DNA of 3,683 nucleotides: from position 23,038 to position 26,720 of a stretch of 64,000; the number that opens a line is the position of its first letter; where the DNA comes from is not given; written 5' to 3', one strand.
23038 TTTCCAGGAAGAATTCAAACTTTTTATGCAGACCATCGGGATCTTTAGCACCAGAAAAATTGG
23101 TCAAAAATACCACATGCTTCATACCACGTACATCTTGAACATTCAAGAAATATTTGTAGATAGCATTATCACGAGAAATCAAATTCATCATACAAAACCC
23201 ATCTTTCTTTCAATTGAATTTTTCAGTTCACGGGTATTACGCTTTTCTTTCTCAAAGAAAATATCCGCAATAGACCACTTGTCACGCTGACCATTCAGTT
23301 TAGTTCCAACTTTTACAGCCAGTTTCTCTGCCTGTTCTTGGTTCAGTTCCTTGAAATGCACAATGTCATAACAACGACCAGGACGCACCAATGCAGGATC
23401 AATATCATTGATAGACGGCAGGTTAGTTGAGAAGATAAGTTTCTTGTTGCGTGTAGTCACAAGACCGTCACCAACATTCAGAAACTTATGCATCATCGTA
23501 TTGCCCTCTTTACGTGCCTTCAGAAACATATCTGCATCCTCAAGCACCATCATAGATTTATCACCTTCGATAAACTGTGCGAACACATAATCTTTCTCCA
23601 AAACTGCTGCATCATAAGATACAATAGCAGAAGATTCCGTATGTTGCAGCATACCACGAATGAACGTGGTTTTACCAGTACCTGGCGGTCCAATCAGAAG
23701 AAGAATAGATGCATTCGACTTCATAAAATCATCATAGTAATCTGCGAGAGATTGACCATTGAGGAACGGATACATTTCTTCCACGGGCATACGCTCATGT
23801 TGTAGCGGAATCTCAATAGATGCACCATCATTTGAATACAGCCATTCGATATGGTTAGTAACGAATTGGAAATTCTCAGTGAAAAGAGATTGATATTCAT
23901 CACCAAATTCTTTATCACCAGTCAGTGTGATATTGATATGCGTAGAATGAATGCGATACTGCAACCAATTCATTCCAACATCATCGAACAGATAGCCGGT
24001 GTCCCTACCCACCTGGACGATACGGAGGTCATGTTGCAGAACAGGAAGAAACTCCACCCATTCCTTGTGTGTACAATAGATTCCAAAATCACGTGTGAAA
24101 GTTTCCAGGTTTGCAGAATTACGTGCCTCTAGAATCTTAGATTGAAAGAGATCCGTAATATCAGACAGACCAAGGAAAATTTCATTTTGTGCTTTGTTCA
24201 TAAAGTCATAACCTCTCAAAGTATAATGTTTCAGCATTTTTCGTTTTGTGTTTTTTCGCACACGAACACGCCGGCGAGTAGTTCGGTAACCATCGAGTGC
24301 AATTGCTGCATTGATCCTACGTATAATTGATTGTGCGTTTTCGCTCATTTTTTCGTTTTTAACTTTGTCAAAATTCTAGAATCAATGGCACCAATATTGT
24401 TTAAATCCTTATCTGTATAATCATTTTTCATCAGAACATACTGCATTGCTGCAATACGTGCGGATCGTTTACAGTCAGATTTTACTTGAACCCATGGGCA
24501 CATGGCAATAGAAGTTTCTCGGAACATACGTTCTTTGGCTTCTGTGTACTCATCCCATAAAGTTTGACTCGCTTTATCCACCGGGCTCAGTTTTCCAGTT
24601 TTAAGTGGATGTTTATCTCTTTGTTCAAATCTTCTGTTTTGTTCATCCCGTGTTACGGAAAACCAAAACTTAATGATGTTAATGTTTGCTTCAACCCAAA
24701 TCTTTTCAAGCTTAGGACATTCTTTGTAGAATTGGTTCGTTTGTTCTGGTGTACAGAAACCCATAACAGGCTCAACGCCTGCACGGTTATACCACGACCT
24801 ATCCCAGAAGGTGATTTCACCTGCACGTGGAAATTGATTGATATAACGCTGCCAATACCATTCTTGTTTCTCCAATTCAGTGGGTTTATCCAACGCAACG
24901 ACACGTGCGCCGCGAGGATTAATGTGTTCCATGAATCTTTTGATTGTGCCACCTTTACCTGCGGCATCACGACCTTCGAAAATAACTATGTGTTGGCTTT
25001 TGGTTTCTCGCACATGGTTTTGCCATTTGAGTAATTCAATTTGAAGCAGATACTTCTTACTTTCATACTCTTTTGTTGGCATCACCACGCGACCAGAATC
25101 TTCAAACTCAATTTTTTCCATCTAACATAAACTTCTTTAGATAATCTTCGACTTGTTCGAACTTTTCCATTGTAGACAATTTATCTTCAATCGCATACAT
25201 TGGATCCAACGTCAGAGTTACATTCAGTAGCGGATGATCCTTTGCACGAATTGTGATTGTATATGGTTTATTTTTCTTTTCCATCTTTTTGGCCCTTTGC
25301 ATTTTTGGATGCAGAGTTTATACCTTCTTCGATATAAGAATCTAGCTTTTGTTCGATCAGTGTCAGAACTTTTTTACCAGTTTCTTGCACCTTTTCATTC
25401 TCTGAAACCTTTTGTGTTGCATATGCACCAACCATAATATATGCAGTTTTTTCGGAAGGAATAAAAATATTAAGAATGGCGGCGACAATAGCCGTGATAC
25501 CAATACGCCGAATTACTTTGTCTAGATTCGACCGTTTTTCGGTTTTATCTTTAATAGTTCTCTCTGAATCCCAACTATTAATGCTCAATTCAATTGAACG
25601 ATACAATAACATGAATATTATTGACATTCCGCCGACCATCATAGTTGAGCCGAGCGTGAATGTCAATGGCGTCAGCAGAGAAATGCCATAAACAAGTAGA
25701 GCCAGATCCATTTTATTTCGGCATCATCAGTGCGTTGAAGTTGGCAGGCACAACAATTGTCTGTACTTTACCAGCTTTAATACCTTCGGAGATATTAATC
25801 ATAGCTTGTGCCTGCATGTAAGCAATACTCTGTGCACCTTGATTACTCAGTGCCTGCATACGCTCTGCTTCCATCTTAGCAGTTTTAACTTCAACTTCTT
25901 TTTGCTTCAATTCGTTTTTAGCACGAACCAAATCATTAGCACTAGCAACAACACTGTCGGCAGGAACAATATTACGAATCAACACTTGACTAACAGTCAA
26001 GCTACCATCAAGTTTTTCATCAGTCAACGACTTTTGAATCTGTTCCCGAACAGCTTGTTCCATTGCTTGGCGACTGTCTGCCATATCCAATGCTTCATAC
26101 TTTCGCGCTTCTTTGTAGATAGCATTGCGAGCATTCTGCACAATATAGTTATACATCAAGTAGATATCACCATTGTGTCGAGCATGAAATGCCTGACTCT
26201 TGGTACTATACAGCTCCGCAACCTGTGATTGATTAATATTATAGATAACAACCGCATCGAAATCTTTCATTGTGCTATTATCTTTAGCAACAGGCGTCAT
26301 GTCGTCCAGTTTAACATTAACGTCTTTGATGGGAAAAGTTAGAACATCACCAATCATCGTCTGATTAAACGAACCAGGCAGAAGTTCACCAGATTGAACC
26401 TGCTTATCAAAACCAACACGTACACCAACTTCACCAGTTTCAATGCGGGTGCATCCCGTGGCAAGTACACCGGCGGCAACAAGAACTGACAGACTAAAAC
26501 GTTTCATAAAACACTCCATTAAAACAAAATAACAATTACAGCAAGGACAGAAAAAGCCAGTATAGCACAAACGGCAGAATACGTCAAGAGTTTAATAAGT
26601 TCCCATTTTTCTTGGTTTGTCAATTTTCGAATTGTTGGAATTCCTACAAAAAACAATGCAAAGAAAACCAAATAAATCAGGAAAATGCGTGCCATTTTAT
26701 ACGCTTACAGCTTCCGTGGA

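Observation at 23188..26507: AAA+ ATPase – PPK2 – membrane protein – SPFH lipoprotein gene cluster.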

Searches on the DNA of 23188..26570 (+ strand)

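Call 5: search_dna_similar(query=window:23188-26570:+, collection=phages, mode=near, max_rows=30)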
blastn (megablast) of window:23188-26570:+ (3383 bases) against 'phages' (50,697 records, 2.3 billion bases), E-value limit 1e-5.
No match.

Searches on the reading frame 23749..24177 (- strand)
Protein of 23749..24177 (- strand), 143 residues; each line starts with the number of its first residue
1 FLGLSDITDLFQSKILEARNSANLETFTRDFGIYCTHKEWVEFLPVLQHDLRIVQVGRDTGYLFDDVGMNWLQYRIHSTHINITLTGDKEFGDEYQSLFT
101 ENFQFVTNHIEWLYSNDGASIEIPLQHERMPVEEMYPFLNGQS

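Call 106: predict_structure(alignment_id=A3)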
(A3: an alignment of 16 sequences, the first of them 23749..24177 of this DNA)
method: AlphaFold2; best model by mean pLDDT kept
length: 143 residues; sequences in the alignment: 16
mean_pLDDT: 81.6   pTM: 0.71
mean pLDDT of the five models: 81.6, 78.4, 78.2, 77.4, 77.2
residues with pLDDT >= 90: 70; 70-90: 33; 50-70: 38; < 50: 2
segments of 3 or more residues with pLDDT < 50: none
pLDDT, mean of each block of 10 residues (from residue 1): 74 93 94 90 91 87 92 89 95 95 78 56 58 60 54
secondary structure, 60 per line:
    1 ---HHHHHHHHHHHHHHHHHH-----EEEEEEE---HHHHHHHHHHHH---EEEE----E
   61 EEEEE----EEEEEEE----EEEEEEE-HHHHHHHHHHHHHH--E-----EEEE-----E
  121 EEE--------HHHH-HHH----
elements in order: H4-21 E27-33 H37-48 E52-55 E60-65 E70-76 E81-87 H89-102 E111-114 E120-123 H132-135
